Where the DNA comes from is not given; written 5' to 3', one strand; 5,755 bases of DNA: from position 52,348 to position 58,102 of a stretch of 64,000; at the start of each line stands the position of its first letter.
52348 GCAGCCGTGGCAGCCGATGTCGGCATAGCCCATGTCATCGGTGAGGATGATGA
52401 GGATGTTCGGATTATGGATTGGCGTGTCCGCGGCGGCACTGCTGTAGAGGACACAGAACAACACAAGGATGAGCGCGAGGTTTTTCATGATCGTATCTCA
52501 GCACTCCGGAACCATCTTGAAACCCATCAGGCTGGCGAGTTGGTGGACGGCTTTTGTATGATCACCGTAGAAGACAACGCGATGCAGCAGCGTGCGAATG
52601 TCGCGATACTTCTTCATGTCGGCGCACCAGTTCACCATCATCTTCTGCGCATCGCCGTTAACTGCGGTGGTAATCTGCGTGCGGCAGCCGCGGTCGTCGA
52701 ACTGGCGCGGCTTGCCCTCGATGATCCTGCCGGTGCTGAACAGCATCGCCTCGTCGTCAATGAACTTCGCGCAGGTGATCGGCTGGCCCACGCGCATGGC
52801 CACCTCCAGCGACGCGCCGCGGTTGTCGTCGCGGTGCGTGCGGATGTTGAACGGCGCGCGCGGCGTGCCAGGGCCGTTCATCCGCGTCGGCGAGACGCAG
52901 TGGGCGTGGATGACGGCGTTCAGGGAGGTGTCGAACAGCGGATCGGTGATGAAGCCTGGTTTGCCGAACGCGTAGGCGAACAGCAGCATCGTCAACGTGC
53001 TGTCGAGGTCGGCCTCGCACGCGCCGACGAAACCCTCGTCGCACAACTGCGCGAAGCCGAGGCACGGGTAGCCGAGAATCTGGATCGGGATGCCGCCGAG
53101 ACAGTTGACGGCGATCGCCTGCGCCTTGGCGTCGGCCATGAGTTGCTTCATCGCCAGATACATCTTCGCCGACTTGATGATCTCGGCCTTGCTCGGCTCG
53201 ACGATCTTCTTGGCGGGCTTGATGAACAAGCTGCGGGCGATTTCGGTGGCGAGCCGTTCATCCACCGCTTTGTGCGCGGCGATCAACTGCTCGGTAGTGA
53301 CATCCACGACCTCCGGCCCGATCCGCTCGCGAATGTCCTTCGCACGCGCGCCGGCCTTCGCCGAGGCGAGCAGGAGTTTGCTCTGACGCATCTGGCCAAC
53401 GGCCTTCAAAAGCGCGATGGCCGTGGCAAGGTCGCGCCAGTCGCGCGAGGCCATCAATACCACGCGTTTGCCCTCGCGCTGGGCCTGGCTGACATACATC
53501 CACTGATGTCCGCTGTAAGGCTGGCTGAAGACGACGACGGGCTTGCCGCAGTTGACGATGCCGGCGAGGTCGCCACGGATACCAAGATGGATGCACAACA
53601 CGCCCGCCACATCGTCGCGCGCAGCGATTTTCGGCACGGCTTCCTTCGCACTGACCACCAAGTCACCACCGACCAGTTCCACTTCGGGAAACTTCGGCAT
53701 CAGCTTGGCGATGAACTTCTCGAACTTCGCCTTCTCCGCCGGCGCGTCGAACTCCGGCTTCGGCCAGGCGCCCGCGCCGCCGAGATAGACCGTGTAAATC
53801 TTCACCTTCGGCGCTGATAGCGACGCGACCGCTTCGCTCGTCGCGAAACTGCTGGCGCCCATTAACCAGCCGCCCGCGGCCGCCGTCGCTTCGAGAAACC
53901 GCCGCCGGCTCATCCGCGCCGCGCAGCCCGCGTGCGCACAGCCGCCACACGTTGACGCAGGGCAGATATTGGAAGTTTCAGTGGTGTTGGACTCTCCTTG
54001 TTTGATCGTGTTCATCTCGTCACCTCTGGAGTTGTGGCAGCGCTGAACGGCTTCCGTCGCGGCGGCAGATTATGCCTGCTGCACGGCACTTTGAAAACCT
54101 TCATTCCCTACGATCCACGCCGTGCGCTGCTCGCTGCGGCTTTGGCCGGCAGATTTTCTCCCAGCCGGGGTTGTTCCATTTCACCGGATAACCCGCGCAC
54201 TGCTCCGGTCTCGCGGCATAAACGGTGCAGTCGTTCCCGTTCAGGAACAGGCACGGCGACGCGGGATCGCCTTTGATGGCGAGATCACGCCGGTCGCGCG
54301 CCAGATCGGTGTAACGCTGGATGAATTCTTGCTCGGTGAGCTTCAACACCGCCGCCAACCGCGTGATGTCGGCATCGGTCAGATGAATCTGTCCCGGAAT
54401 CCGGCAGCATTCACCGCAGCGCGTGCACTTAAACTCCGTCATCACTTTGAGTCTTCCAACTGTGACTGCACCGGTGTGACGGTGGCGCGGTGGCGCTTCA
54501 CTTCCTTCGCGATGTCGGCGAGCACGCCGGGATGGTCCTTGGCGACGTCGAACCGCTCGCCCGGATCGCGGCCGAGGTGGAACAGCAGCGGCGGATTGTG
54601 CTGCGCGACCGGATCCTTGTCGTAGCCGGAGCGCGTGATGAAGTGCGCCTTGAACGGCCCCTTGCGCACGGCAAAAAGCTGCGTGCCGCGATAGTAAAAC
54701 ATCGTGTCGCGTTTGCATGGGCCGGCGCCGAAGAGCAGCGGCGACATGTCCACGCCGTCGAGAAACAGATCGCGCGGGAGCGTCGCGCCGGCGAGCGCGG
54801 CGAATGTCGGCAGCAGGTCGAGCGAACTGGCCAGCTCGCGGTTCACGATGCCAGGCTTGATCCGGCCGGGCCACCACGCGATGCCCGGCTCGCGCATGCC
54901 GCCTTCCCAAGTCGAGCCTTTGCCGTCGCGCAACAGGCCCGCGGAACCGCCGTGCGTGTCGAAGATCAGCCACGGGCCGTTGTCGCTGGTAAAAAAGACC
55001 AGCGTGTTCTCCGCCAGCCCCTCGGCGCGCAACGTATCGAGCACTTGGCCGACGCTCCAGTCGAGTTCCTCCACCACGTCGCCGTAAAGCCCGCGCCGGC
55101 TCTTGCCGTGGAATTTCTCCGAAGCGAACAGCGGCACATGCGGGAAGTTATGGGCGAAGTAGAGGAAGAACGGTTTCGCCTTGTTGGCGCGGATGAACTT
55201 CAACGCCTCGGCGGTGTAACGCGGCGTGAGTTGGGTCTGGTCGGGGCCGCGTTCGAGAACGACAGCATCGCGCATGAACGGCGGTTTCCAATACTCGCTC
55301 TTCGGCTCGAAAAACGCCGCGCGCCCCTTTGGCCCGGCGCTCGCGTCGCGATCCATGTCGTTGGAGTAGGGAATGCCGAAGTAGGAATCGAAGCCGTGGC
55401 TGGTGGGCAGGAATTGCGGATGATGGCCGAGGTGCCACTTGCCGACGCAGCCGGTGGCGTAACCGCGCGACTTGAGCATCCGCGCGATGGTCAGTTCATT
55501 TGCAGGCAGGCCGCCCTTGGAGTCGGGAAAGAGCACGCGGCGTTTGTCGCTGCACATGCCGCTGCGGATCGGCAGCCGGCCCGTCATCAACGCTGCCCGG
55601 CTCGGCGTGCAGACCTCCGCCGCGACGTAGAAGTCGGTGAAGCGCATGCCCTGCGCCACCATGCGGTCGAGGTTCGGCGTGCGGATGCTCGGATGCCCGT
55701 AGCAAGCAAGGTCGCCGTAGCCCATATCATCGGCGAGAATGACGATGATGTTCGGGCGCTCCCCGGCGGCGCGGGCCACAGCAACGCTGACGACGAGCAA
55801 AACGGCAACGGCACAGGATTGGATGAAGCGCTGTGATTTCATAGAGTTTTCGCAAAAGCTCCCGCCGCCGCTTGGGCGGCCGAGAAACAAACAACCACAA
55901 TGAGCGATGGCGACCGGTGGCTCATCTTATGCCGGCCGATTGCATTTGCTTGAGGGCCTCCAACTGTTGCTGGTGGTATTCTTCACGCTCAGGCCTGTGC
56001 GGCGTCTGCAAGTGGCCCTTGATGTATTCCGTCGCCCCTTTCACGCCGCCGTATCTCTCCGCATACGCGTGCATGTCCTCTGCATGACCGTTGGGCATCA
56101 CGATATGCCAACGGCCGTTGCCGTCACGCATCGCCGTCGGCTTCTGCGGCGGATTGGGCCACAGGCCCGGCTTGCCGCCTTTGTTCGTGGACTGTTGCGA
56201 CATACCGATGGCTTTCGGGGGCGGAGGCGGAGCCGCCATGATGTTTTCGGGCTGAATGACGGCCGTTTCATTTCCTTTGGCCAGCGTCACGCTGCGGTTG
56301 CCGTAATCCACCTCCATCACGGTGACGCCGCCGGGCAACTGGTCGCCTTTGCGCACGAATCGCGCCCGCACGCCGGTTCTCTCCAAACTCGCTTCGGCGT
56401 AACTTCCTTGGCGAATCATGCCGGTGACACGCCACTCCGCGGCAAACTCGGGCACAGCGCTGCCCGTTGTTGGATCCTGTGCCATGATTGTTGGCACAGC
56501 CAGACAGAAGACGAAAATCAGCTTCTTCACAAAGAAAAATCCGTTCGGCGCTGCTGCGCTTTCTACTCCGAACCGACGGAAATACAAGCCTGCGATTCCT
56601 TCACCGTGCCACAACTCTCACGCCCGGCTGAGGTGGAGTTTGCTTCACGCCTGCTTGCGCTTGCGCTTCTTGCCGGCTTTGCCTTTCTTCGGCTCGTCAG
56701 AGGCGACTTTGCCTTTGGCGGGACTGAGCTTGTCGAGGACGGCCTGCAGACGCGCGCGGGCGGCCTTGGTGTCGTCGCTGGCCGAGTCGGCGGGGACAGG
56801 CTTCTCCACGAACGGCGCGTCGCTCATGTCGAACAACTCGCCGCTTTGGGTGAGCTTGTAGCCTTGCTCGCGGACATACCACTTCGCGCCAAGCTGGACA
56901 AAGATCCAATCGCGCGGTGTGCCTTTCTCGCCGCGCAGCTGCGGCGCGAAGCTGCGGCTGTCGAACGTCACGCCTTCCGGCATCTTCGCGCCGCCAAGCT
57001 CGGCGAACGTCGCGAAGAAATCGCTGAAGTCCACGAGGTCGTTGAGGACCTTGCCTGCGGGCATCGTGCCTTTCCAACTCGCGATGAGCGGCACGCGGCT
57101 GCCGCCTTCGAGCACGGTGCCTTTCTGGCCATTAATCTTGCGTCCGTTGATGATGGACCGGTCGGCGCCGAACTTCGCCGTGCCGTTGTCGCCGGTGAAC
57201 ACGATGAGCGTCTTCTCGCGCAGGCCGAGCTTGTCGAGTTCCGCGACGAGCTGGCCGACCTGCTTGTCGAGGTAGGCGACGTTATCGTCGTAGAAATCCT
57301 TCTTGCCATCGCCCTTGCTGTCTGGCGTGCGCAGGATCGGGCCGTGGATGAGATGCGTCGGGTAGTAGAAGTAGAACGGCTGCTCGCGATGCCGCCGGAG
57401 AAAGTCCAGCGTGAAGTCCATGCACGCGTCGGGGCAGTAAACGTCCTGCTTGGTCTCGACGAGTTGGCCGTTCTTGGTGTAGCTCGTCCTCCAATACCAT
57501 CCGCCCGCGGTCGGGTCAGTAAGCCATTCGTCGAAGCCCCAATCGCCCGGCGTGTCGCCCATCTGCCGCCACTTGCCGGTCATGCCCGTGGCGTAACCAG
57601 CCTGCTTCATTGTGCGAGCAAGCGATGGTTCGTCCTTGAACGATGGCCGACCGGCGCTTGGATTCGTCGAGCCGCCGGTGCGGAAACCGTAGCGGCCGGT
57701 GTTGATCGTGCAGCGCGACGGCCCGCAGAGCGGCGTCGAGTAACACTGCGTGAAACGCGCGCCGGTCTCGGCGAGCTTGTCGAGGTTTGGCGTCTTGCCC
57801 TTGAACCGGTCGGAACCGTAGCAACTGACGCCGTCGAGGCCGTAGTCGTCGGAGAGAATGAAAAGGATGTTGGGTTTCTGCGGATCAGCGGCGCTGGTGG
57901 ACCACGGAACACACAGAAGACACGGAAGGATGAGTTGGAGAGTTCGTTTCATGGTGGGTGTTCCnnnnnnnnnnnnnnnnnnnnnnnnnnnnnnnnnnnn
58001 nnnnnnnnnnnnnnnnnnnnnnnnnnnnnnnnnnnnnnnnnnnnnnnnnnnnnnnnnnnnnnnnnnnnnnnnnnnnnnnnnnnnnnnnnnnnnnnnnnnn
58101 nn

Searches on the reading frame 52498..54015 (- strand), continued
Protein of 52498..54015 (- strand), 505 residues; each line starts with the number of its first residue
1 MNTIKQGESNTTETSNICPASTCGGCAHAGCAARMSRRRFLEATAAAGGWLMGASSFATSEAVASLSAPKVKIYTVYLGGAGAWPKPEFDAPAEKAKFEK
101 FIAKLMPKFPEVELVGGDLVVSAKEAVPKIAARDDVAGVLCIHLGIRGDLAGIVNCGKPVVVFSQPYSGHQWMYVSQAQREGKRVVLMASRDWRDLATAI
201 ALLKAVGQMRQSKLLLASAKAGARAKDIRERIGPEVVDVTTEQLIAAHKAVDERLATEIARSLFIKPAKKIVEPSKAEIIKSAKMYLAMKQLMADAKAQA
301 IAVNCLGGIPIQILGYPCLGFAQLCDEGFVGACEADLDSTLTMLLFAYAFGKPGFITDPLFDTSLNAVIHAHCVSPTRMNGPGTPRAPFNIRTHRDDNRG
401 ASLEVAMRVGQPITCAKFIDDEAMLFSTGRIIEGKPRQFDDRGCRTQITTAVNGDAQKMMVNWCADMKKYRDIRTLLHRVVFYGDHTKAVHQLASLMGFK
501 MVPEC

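Call 53: find_encoding_contigs(protein=P0005, flank=7000, max_places=1)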
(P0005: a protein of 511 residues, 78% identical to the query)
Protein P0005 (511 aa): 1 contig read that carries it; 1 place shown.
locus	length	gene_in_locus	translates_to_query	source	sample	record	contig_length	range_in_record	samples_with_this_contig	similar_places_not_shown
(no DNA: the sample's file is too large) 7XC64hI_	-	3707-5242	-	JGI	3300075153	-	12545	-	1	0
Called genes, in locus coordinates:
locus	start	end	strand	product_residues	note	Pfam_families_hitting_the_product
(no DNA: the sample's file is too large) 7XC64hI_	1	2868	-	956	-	?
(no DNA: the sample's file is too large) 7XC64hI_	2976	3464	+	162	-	-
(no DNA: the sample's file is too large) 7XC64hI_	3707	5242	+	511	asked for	-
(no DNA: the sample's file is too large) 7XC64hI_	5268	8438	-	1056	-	PF17660:BTRD1, PF03403:PAF-AH_p_II (faint), PF07679:I-set (faint), PF13895:Ig_2 (faint), PF13927:Ig_3 (weak), PF00047:ig (faint), PF07686:V-set (faint), PF13927:Ig_3 (weak)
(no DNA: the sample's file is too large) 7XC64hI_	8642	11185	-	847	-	PF00801:PKD, PF18911:PKD_4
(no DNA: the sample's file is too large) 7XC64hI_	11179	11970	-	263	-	-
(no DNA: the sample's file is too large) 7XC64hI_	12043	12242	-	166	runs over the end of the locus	?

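Call 54: find_encoding_contigs(protein=P0007, flank=7000, max_places=1)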
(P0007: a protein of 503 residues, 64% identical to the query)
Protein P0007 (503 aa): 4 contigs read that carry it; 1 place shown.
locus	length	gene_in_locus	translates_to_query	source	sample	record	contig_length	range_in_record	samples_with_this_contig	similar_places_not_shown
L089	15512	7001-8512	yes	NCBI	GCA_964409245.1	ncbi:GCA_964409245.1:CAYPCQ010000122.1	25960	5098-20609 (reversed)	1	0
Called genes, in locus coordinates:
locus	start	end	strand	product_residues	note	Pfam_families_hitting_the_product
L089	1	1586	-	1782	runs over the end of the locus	PF10102:DUF2341, PF13385:Laminin_G_3, PF03629:SASA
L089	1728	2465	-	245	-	PF07963:N_methyl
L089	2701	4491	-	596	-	PF07690:MFS_1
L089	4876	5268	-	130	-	PF16231:DUF4890, PF07813:LTXXQ (faint)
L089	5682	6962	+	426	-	PF01408:GFO_IDH_MocA, PF22725:GFO_IDH_MocA_C3 (weak)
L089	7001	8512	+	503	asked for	-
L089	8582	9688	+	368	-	PF01926:MMR_HSR1, PF02421:FeoB_N (weak), PF06071:YchF-GTPase_C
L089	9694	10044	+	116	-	PF12643:MazG-like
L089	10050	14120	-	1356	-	PF02837:Glyco_hydro_2_N, PF22666:Glyco_hydro_2_N2, PF00703:Glyco_hydro_2, PF02836:Glyco_hydro_2_C, PF22848:ASD1_dom, PF06964:Alpha-L-AF_C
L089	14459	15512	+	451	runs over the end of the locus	PF13472:Lipase_GDSL_2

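Call 55: find_encoding_contigs(protein=P0023, flank=7000, max_places=1)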
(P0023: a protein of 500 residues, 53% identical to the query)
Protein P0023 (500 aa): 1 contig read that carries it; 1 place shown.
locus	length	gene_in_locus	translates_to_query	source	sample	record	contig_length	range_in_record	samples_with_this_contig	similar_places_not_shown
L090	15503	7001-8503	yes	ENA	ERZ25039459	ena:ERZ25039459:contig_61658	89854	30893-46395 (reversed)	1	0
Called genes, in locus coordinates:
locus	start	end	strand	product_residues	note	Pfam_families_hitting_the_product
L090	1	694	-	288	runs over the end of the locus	-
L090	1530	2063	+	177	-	-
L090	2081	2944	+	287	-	PF00589:Phage_integrase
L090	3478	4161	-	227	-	-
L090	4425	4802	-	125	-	-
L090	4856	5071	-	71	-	-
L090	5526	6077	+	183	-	-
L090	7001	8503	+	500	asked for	-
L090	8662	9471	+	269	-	PF12850:Metallophos_2 (faint)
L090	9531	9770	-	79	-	-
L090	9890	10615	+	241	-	PF12006:DUF3500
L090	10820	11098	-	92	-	-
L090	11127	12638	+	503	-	PF05048:NosD (faint), PF13229:Beta_helix (faint)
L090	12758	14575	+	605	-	-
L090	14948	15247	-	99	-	-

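Call 56: find_encoding_contigs(protein=P0113, flank=7000, max_places=1)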
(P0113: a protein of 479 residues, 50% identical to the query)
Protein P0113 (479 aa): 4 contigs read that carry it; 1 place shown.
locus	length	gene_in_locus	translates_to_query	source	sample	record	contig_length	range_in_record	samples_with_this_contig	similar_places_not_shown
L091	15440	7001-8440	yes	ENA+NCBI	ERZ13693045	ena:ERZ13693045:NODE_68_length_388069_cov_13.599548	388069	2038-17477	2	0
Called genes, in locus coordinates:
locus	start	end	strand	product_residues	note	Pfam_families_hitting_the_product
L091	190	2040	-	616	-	-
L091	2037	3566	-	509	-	PF08937:ThsB_TIR (weak), PF13676:TIR_2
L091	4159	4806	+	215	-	PF00923:TAL_FSA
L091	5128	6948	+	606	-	PF00989:PAS, PF08448:PAS_4, PF13188:PAS_8 (weak), PF13426:PAS_9, PF00512:HisKA, PF02518:HATPase_c, PF00072:Response_reg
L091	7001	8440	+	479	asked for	-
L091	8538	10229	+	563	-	PF06917:Pectate_lyase_2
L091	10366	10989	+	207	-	PF20554:DUF6766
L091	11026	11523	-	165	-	PF07385:Lyx_isomer (faint), PF07883:Cupin_2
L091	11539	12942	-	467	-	PF00370:FGGY_N, PF02782:FGGY_C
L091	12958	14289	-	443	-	PF04734:Ceramidase_alk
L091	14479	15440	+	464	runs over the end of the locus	PF00202:Aminotran_3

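Call 68: search_protein_families(library=ncbifam, proteins=[P0033, P0017], max_evalue=0.01)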
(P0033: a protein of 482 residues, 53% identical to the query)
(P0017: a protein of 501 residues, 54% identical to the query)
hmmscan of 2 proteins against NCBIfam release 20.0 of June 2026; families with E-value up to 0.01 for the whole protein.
P0033 (482 aa): 3 families
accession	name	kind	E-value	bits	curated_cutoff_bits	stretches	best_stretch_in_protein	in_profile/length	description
NF048012.1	SlpQosIsomSftI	equivalog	2.1e-11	43.2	700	1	202-413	173-384/443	sulfoquinovose isomerase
NF002795.0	PRK02929.1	equivalog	0.00077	18.3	622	1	208-318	196-310/499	L-arabinose isomerase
TIGR01409.1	TAT_signal_seq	domain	0.006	16.9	16.7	0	5-28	1-25/29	twin-arginine translocation signal domain-containing protein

P0017 (501 aa): 2 families
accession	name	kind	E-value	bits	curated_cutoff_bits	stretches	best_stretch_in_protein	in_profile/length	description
NF048012.1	SlpQosIsomSftI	equivalog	2.1e-08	33.3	700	1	221-371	176-326/443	sulfoquinovose isomerase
NF002795.0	PRK02929.1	equivalog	0.009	14.8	622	0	229-336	203-312/499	L-arabinose isomerase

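Call 89: search_protein_representatives(alignment_id=A3)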
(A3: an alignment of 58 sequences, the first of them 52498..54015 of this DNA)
Query: 58 sequences, 491 profile positions. Proteins with E-value up to 0.001 (for the whole library): 3792; up to 1e-10: 2319; up to 1e-30: 721. The best 150 are listed.
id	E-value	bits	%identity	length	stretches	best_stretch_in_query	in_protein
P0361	7.2e-170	582.3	-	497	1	7-488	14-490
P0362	1.1e-159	548.6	-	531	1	3-488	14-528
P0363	4.7e-139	480.6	-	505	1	7-488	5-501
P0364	3.9e-138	477.6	-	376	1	119-488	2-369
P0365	1.8e-136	472.1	-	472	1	10-488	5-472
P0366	4.0e-135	467.7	-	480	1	9-488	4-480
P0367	9.8e-132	456.5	-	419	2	250-488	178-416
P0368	1.4e-125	436.2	-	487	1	8-489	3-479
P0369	2.3e-118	412.4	-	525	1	8-485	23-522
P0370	2.5e-117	409.0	-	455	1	52-485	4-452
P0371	8.3e-117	407.3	-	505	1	8-483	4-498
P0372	6.2e-115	401.1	-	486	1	169-453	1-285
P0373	4.8e-113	394.9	-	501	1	176-465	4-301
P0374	8.2e-113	394.1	-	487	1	8-488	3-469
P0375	9.3e-113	393.9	-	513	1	5-488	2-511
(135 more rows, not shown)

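Call 94: search_protein_families(library=pfam, alignment_id=A3, max_evalue=0.1)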
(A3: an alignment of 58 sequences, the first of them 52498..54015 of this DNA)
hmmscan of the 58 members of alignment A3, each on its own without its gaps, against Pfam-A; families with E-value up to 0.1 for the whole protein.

A. member 1, window:52498-54015:- (505 aa): 2 families
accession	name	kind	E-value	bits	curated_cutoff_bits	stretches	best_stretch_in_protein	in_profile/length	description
PF10518.14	TAT_signal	-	0.053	14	22.7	0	35-48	2-15/21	TAT (twin-arginine translocation) pathway signal sequence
PF07978.19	NIPSNAP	-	0.081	13.6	22.3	0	170-217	51-98/102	NIPSNAP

B. families by the number of members that match (of 58 scanned): 16 families
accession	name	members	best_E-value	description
PF10518.14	TAT_signal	16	0.0026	TAT (twin-arginine translocation) pathway signal sequence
PF24856.1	AraA_central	13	0.00022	L-arabinose isomerase central domain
PF13407.12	Peripla_BP_4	4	0.0009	Periplasmic binding protein domain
PF10399.14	UCR_Fe-S_N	4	0.0024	Ubiquitinol-cytochrome C reductase Fe-S subunit TAT signal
PF07978.19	NIPSNAP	2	0.012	NIPSNAP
PF13458.12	Peripla_BP_6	2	0.028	Periplasmic binding protein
PF13134.11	DUF3948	1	0.0016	Protein of unknown function (DUF3948)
PF16798.10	DUF5069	1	0.01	Domain of unknown function (DUF5069)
PF22454.1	PQQ_syn_pqqF_N_2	1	0.015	PQQ synthase PqqF, N-terminal lobe domain 2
PF00940.24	RNA_pol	1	0.029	DNA-dependent RNA polymerase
PF05757.16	PsbQ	1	0.049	Oxygen evolving enhancer protein 3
PF01743.26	PolyA_pol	1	0.065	Poly A polymerase head domain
PF00584.25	SecE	1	0.069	SecE/Sec61-gamma subunits of protein translocation complex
PF02310.24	B12-binding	1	0.074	B12 binding domain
PF24254.1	DUF7455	1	0.085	Domain of unknown function (DUF7455)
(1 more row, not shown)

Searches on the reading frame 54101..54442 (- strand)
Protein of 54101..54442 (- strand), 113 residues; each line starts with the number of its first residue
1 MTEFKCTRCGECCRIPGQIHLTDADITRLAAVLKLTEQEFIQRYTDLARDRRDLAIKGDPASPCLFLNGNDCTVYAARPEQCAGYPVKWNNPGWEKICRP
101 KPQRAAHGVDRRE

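Call 6: search_protein_families(library=pfam, proteins=[window:54101-54442:-], max_evalue=1)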
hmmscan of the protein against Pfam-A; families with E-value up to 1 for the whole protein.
window:54101-54442:- (113 aa): 2 families
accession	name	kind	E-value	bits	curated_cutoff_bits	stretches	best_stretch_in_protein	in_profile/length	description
PF03692.20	CxxCxxCC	-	1.5e-12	48.4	23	1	5-88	1-72/85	Putative zinc- or iron-chelating domain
PF11408.13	Helicase_Sgs1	-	0.26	11.8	22.2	1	16-52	26-62/80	Sgs1 RecQ helicase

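Call 7: search_protein_families(library=ncbifam, proteins=[window:54101-54442:-], max_evalue=1)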
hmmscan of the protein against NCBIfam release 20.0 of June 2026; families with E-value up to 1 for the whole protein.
window:54101-54442:- (113 aa): 0 families

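Call 59: find_related_loci(query=window:54101-54442:-, collection=metagenome_contigs, flank=8000)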
Query window:54101-54442:- (113 aa) in metagenome_contigs; peptide patterns used: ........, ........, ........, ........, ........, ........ (x = any residue, [..] = any of these).
127 stretches matched a pattern; 10 encode a relative of the query (tblastn E <= 1e-3); 10 distinct loci.
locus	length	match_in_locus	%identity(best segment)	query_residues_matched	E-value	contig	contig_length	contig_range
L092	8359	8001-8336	91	2-113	6e-71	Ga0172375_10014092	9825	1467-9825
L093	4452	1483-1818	89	2-113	4e-68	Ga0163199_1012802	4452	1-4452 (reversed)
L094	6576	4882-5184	85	2-102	3e-60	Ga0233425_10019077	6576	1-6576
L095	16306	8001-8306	80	2-103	6e-57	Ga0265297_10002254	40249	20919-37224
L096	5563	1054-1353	45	4-103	1e-30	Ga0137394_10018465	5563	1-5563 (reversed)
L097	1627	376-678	45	3-103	3e-29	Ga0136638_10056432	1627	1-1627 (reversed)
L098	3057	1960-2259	43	4-103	2e-29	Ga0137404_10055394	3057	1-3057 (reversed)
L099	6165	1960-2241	44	4-97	3e-28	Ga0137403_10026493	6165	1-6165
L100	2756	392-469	48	82-110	3e-5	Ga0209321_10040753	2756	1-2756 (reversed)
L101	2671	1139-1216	48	82-110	3e-5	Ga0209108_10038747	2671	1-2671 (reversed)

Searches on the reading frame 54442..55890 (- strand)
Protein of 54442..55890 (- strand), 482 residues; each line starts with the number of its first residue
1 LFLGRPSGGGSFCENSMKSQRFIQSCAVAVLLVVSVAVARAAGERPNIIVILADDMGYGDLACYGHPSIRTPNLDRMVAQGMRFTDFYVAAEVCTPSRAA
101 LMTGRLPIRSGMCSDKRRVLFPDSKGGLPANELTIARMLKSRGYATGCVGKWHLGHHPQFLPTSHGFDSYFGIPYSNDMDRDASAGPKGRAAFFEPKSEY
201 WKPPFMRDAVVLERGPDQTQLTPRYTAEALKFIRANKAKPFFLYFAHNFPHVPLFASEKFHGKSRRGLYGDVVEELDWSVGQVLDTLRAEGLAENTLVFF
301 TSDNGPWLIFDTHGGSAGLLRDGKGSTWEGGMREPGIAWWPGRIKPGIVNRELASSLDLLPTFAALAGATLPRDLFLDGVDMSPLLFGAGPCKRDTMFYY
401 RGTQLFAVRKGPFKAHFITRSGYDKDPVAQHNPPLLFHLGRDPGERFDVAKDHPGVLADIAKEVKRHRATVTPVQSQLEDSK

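Call 9: search_protein_families(library=pfam, proteins=[window:54442-55890:-], max_evalue=0.001)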
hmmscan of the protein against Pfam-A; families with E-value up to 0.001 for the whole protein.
window:54442-55890:- (482 aa): 4 families
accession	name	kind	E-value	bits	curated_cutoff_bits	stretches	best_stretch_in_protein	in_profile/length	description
PF00884.28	Sulfatase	-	4.8e-67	226.8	25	1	46-369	1-301/301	Sulfatase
PF14707.11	Sulfatase_C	-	9.1e-24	84.9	30.9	1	393-480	2-105/127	C-terminal region of aryl-sulfatase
PF16347.10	SGSH_C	-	7.9e-07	29.8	29.3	1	328-399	12-82/154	N-sulphoglucosamine sulphohydrolase, C-terminal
PF01663.27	Phosphodiest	-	1.7e-05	25.1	23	0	269-305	184-220/342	Type I phosphodiesterase / nucleotide pyrophosphatase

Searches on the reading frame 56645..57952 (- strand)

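Call 9: search_protein_families(library=pfam, proteins=[window:56645-57952:-], max_evalue=0.001)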
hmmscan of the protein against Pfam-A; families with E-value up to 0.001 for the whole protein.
window:56645-57952:- (435 aa): 3 families
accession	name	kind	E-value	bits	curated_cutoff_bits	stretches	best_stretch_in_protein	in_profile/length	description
PF00884.28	Sulfatase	-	9.4e-47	160.2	25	1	27-321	1-300/301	Sulfatase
PF01663.27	Phosphodiest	-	1.7e-09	38.2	23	1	221-284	184-248/342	Type I phosphodiesterase / nucleotide pyrophosphatase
PF16347.10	SGSH_C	-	0.00068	20.2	29.3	0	279-344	10-73/154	N-sulphoglucosamine sulphohydrolase, C-terminal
